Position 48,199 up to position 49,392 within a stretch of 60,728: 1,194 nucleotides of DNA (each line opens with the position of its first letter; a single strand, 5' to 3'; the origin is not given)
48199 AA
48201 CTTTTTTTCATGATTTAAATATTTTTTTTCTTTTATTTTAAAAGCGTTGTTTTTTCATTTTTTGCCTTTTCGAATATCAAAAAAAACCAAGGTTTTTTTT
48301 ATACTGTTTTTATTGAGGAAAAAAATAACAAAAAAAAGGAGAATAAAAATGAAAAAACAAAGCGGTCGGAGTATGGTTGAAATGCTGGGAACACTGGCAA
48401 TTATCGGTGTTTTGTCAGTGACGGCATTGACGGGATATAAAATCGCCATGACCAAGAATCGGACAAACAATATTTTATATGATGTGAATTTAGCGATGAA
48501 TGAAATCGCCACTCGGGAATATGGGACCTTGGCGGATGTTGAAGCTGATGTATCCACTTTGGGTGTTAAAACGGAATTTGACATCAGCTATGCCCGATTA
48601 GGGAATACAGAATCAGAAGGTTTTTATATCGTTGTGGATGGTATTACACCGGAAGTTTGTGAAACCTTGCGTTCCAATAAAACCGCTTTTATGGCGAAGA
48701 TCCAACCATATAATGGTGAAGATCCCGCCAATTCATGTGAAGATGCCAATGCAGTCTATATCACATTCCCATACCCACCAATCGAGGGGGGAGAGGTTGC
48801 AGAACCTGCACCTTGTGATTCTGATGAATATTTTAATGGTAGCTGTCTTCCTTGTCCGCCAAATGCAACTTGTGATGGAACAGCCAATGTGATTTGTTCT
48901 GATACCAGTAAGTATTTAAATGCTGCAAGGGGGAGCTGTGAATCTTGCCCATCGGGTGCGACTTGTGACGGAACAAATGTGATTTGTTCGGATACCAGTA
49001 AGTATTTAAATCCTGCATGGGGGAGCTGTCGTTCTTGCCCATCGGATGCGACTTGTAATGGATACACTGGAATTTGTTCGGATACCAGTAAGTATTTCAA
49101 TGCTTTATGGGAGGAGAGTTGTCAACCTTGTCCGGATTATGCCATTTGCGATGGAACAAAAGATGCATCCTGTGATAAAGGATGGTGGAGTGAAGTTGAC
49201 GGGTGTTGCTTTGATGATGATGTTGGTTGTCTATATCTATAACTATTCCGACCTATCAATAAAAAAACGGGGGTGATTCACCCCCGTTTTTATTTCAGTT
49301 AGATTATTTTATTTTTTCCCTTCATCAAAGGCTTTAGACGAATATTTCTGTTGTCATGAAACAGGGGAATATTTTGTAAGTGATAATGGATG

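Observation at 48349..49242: Unusual chimeric architecture: prepilin-like N-domain fused to eukaryote-like (furin / Giardia VSP / ciliate surface-antigen-like) Cys-repeat arrays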

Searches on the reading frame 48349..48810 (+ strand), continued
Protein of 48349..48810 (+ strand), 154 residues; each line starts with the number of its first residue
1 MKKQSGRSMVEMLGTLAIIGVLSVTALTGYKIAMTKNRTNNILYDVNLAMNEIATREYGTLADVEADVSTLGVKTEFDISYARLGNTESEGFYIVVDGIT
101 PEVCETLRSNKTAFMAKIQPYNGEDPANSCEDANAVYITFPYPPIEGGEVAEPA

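Call 101: search_solved_structures(query=A4, max_evalue=1)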
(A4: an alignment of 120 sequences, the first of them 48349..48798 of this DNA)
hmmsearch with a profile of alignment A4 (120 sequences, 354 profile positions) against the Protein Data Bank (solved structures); distinct sequences matched with E-value up to 1: 13.
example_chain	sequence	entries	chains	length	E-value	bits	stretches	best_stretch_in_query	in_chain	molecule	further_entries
4nez_A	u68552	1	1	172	0.019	17.9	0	92-147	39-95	Engineered protein OR276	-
4ney_A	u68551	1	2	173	0.053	16.4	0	92-145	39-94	Engineered protein OR277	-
4hhu_A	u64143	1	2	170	0.089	15.7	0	91-144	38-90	OR280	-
7nl6_A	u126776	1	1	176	0.24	14.3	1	250-329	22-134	DC-SIGN, CRD domain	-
2b6b_D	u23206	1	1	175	0.26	14.2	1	250-329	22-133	CD209 antigen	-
9mve_K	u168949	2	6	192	0.34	13.8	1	251-329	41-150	DC-SIGN CRD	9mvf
7nl7_A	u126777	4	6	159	0.44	13.4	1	258-329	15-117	DC-SIGN, CRD domain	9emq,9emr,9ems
2xr5_A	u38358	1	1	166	0.47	13.3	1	260-329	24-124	CD209 ANTIGEN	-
1k9i_A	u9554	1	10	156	0.52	13.2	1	259-341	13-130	mDC-SIGN1B type I isoform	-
1sl4_A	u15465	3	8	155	0.55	13.1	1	260-341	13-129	mDC-SIGN1B type I isoform | CD209 antigen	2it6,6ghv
8qmd_C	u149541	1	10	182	0.75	12.7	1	210-320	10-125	Killer cell lectin-like receptor subfamily F member 1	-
6jjj_A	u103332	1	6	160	0.81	12.6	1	251-303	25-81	C-type lectin domain family 4 member F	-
2xr6_A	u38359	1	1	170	0.84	12.5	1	260-325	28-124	CD209 ANTIGEN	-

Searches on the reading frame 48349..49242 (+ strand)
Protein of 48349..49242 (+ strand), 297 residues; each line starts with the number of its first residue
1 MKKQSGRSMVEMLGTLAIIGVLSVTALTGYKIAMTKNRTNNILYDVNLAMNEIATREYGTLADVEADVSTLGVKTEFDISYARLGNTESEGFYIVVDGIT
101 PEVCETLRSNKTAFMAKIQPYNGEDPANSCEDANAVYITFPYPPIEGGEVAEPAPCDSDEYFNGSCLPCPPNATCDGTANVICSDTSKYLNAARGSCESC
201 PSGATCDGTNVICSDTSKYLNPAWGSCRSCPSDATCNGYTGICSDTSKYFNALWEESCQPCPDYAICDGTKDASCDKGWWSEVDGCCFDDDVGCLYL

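Call 4: search_protein_families(library=pfam, proteins=[window:48349-49242:+], max_evalue=10)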
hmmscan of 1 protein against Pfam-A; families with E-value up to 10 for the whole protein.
window:48349-49242:+ (297 aa): 4 families
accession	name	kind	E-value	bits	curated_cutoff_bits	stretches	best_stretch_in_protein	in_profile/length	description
PF09402.16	MSC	-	5.3e-07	29.8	29.7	4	255-279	48-72/337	Man1-Src1p-C-terminal domain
PF24634.1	DUF7631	-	5.7e-05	23.9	27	3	194-208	3-17/50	Domain of unknown function (DUF7631)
PF07963.17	N_methyl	-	0.005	16.8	21.2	1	1-26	1-26/27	Prokaryotic N-terminal methylation motif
PF07699.19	Ephrin_rec_like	-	4.5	7.6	23.1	2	191-204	5-35/48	Tyrosine-protein kinase ephrin type A/B receptor-like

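Call 8: search_protein_families(library=ncbifam, proteins=[window:48349-49242:+], max_evalue=1)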
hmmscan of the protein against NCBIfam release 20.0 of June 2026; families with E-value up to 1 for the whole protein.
window:48349-49242:+ (297 aa): 3 families
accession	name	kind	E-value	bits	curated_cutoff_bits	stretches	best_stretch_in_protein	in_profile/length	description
NF007660.0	PRK10332.1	equivalog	0.038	14.5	86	1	1-38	5-41/107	prepilin-type N-terminal cleavage/methylation domain-containing protein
TIGR02532.1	IV_pilin_GFxxxE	domain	0.11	12.4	16.3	1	8-27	5-24/24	prepilin-type N-terminal cleavage/methylation domain-containing protein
NF007862.0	PRK10574.1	equivalog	0.18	11.9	138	1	1-43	1-43/145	prepilin peptidase-dependent pilin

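Call 10: find_homologous_proteins(query=window:48349-49242:+, max_evalue=0.001)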
Query window:48349-49242:+ (297 aa): 287 proteins with E <= 0.001 among 858 candidates; the best 120 are listed.
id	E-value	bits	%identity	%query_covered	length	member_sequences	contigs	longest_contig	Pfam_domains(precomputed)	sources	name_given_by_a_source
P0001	7.5e-203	691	100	100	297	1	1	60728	PF09402.17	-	-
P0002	2.0e-144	499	56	99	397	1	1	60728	PF09402.17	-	-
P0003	1.0e-116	408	66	94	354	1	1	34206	PF24634.2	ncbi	-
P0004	3.0e-67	245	43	99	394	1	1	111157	-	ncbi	-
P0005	7.3e-17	80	35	76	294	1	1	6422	-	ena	-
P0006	2.4e-16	78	32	73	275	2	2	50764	-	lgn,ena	-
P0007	5.0e-16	77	32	74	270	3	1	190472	-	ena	-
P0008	2.6e-15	75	32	66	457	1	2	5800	-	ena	-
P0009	6.3e-15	73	32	88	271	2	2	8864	-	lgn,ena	-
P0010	7.6e-15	73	37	59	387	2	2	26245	-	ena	-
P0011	2.4e-14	72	36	59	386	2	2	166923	-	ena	-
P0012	3.2e-14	71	36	57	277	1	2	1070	-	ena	-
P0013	4.7e-14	71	36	59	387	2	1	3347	-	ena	-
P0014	5.8e-14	70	34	68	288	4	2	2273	-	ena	-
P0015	6.4e-14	70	33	72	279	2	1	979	-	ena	-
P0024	1.8e-12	65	33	79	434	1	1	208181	-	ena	-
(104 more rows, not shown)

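Call 13: find_encoding_contigs(protein=window:48349-49242:+, flank=10000, max_places=3)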
Protein window:48349-49242:+ (297 aa): no gene with exactly this product is on record in the collection.

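Call 24: search_solved_structures(query=window:48349-49242:+, max_evalue=10, show_alignments=2)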
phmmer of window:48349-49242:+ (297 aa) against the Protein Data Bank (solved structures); distinct sequences matched with E-value up to 10: 4.
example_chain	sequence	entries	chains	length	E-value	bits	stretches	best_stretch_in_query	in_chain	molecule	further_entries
8p3b_A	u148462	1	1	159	0.3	13.6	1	9-119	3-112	Fimbrial protein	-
5kua_A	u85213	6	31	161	0.48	13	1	9-119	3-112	pilin | Neisseria meningitidis PilE variant SB-GATDH | Neisseria meningitidis PilE, SB-DATDH variant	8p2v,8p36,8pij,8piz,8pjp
8tob_GA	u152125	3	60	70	1.1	11.8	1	9-47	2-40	Fimbrial protein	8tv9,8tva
6p6s_A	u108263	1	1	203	1.1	11.7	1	138-205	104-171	Non-structural protein 4A,Serine protease NS3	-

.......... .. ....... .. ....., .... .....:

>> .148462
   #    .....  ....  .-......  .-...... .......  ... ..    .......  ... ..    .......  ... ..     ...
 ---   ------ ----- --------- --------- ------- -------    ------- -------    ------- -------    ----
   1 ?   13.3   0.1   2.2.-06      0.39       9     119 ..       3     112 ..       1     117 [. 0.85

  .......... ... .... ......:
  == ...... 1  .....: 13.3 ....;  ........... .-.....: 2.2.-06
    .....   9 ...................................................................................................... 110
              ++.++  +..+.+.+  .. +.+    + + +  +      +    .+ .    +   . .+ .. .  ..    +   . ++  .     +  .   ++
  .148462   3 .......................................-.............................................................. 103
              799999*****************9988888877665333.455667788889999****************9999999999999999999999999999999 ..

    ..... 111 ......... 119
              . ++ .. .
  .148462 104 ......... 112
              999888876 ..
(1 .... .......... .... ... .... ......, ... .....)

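Call 32: find_encoding_contigs(protein=P0004, flank=10000, max_places=3)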
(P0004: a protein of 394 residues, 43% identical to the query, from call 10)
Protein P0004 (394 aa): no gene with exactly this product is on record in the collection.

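Call 33: find_encoding_contigs(protein=P0003, flank=10000, max_places=3)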
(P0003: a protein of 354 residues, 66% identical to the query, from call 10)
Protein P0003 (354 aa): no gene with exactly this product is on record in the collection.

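Call 34: predict_structure(alignment_id=A1)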
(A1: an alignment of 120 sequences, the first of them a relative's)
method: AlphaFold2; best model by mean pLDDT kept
length: 297 residues; sequences in the alignment: 120
mean_pLDDT: 86.5   pTM: 0.55
mean pLDDT of the five models: 86.5, 85.1, 84.2, 83.2, 81.7
residues with pLDDT >= 90: 151; 70-90: 124; 50-70: 17; < 50: 5
segments of 3 or more residues with pLDDT < 50: 146-149
pLDDT, mean of each block of 10 residues (from residue 1): 63 87 93 95 94 81 87 91 84 95 96 92 92 95 57 80 89 89 92 88 88 90 87 90 92 84 88 85 81 68
secondary structure, 60 per line:
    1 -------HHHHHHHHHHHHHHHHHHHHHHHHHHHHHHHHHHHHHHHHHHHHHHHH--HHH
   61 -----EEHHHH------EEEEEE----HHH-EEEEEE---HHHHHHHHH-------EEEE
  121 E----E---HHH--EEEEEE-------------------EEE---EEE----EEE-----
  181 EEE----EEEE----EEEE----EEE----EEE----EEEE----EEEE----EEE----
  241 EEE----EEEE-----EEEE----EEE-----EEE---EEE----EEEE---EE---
elements in order: H8-55 H68-71 E78-83 E92-97 H101-109 E117-121 E135-140 E160-162 E166-168 E173-175 E181-183 E188-191 E196-199 E204-206 E211-213 E218-221 E226-229 E234-236 E241-243 E248-251 E257-260 E265-267 E273-275 E279-281 E286-289

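Call 39: fold_search(model_id=the predicted structure, library=pdb)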
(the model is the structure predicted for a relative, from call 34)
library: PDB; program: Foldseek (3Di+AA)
matches with E <= 10: 138; with E <= 0.001: 0
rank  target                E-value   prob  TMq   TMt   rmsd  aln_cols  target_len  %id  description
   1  9vqm_B                1.7e-02  0.12  0.12  0.06  17.4       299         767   14  Cryo-EM structure of Elapor1WT in tetrameric form (released 2025-07-23)
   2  8uhf_A                5.5e-02  0.97  0.29  0.43   5.2       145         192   18  Cryo-EM of Vibrio cholerae toxin co-regulated pilus - asymmetric reconstruction (released 2023-12-06)
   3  8uhf_D                8.5e-02  0.98  0.31  0.46   4.2       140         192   18  Cryo-EM of Vibrio cholerae toxin co-regulated pilus - asymmetric reconstruction (released 2023-12-06)
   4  6mgp_Y                1.2e-01  0.20  0.12  0.21  14.9       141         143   18  Structure of human 4-1BB / 4-1BBL complex (released 2018-11-14)
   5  8tx1                  1.5e-01  0.21  0.16  0.04  18.6       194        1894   15  Characterization of the Chlamydomonas Flagellar Mastigoneme Filament Structure at 3.6A (released 2023-10-25)
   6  8uhf_E                2.1e-01  0.82  0.27  0.39   6.5       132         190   22  Cryo-EM of Vibrio cholerae toxin co-regulated pilus - asymmetric reconstruction (released 2023-12-06)
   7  9iuf_A                2.7e-01  0.97  0.32  0.44   3.6       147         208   12  Cryo-EM structure of the type IVb pilus from enterotoxigenic Escherichia coli (released 2025-05-28)
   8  7z27_A                1.0e+00  0.10  0.12  0.19   8.2        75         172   16  Crystal structure of the SPOC domain of human RBM15 (released 2022-12-07)
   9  6j81                  1.5e+00  0.03  0.10  0.13  13.6       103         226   13  Crystal structure of CERT START domain in complex with compound E14 (released 2019-02-27)
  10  7t31_A                1.7e+00  0.25  0.24  0.16   5.1       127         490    8  X-ray Structure of Clostridiodies difficile PilW (released 2022-10-19)
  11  5zyj                  1.7e+00  0.02  0.11  0.13  13.6       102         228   10  Crystal structure of CERT START domain in complex with compound E16A (released 2019-02-27)
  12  2bak                  1.8e+00  0.11  0.17  0.16   5.1        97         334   15  p38alpha MAP kinase bound to MPAQ (released 2005-12-06)
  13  3kxy_J                1.9e+00  0.14  0.17  0.34   5.5        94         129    8  Crystal Structure of the ExsC-ExsE Complex (released 2010-06-30)
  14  6cu0_K                2.0e+00  0.05  0.13  0.22  10.8       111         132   15  Crystal structure of 4-1BBL/4-1BB (C121S) complex in P21 space group (released 2018-05-09)
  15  9icz_B                2.0e+00  0.04  0.10  0.11  15.3       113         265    8  C-Methyltransferase SeMT from Saccharopolyspora erythraea (released 2025-12-10)
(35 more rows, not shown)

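Call 42: search_protein_families(library=pfam, proteins=[P0003, P0004], max_evalue=0.1)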
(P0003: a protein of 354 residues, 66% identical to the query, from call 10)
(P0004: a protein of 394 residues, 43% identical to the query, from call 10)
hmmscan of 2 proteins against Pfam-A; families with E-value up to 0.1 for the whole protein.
P0003 (354 aa): 2 families
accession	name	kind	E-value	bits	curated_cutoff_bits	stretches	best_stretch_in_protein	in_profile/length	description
PF24634.1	DUF7631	-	8.8e-07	29.8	27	1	223-236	4-17/50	Domain of unknown function (DUF7631)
PF07963.17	N_methyl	-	0.0016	18.3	21.2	1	1-26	1-26/27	Prokaryotic N-terminal methylation motif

P0004 (394 aa): 2 families
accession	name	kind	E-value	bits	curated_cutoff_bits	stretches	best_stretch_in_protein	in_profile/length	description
PF07963.17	N_methyl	-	0.0064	16.5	21.2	1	26-51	1-26/27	Prokaryotic N-terminal methylation motif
PF09402.16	MSC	-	0.025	14.4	29.7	1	297-320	50-73/337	Man1-Src1p-C-terminal domain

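Call 44: find_encoding_contigs(protein=P0007, flank=10000, max_places=2)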
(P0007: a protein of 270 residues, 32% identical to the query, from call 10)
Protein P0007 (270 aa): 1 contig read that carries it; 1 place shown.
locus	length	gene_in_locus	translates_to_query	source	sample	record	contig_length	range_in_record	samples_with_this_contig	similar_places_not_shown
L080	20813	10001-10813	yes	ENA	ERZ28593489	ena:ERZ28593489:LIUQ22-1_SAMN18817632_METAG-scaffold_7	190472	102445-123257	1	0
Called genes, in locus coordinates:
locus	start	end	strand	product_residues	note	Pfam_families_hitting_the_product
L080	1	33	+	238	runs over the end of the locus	-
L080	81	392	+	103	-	-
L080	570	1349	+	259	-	-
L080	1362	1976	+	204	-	-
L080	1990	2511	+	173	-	-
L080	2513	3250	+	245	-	-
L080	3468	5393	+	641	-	PF02824:TGS, PF07973:tRNA_SAD, PF00587:tRNA-synt_2b, PF03129:HGTP_anticodon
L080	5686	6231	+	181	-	PF13505:OMP_b-brl, PF02462:Opacity (weak)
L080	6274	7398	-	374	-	PF05343:Peptidase_M42 (faint), PF01546:Peptidase_M20, PF07687:M20_dimer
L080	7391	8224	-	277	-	PF00583:Acetyltransf_1 (weak)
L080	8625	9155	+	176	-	PF03729:DUF308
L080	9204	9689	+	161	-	PF02870:Methyltransf_1N (weak), PF01035:DNA_binding_1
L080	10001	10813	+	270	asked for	-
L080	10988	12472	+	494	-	PF00324:AA_permease, PF13520:AA_permease_2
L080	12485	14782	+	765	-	PF03709:OKR_DC_1_N, PF01276:OKR_DC_1, PF03711:OKR_DC_1_C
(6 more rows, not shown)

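Call 45: find_encoding_contigs(protein=P0024, flank=10000, max_places=2)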
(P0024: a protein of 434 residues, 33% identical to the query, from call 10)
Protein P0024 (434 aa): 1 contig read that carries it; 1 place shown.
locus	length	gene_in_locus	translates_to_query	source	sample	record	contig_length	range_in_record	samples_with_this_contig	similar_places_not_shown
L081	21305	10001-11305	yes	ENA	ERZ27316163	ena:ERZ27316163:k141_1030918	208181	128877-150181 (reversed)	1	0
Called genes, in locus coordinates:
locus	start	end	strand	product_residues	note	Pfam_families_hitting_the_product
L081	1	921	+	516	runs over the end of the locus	PF01336:tRNA_anti-codon, PF00152:tRNA-synt_2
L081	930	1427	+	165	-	PF00383:dCMP_cyt_deam_1, PF14437:MafB19-deam, PF14439:Bd3614-deam (weak)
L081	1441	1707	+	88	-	-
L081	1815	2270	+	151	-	PF07475:Hpr_kinase_C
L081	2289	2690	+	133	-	PF03610:EIIA-man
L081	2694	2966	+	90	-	PF00381:PTS-HPr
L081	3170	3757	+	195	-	PF00293:NUDIX (weak)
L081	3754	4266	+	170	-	-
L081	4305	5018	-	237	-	PF27394:Aq_aa27 (faint), PF13191:AAA_16 (weak), PF00485:PRK, PF01712:dNK (faint)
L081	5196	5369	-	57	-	-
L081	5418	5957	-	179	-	PF02417:Chromate_transp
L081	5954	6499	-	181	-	PF02417:Chromate_transp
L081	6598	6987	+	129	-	PF00293:NUDIX, PF14815:NUDIX_4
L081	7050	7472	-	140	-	-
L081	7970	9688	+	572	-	PF00916:Sulfate_transp, PF01740:STAS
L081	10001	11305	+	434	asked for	-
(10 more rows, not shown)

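Call 75: search_protein_families(library=pfam, alignment_id=A1, max_evalue=0.001)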
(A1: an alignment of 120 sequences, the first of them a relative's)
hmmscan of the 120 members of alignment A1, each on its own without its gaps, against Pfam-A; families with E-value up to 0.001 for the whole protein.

A. member 1, P0001 (297 aa): 2 families
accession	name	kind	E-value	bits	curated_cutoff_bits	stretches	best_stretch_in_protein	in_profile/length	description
PF09402.16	MSC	-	5.3e-07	29.8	29.7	0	255-279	48-72/337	Man1-Src1p-C-terminal domain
PF24634.1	DUF7631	-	5.7e-05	23.9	27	0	194-208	3-17/50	Domain of unknown function (DUF7631)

B. families by the number of members that match (of 120 scanned): 10 families
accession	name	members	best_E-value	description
PF13330.11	Mucin2_WxxW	3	1.6e-19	Mucin-2 protein WxxW repeating region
PF23416.1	DUF7107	3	2.2e-08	Domain of unknown function (DUF7107)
PF09402.16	MSC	2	4.3e-08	Man1-Src1p-C-terminal domain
PF24634.1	DUF7631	2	8.8e-07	Domain of unknown function (DUF7631)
PF25024.1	EGF_TEN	1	1.2e-25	Teneurin EGF domain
PF23106.1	EGF_Teneurin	1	2.2e-22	Teneurin-like EGF domain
PF07974.19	EGF_2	1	3.7e-09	EGF-like domain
PF04942.19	CC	1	0.0002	CC domain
PF11410.13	Antifungal_pept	1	0.00033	Antifungal peptide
PF01154.23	HMG_CoA_synt_N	1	0.0009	Hydroxymethylglutaryl-coenzyme A synthase N terminal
